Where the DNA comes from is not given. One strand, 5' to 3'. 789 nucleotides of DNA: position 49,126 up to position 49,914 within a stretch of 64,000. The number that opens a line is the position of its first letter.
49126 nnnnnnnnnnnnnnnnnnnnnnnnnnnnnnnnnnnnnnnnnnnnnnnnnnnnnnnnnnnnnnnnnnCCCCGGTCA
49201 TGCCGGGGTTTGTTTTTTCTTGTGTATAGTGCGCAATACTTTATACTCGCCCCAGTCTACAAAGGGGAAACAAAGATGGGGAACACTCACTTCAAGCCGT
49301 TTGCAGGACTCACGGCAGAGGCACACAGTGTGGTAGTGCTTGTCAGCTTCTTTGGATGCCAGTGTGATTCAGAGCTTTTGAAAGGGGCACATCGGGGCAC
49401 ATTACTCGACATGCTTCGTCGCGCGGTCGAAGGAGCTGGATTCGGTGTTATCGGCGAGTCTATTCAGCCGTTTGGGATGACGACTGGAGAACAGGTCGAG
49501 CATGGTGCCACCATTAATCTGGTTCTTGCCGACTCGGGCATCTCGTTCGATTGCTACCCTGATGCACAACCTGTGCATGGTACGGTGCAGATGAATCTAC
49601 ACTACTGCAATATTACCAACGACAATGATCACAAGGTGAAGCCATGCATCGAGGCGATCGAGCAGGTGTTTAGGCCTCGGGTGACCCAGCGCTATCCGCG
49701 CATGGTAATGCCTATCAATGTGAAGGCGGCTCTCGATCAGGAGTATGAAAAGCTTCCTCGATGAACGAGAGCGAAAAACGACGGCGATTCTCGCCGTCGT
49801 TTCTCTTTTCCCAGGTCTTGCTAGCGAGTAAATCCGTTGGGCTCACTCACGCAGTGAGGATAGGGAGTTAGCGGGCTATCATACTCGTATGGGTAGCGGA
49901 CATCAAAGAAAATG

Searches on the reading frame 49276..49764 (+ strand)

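Call 70: search_protein_families(library=pfam, proteins=[window:49276-49764:+], max_evalue=0.01)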
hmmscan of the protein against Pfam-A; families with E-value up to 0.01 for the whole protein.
window:49276-49764:+ (162 aa): 1 family
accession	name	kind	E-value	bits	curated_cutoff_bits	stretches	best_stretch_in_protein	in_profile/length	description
PF02675.21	AdoMet_dc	-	0.003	18.3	25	1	29-123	8-89/107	S-adenosylmethionine decarboxylase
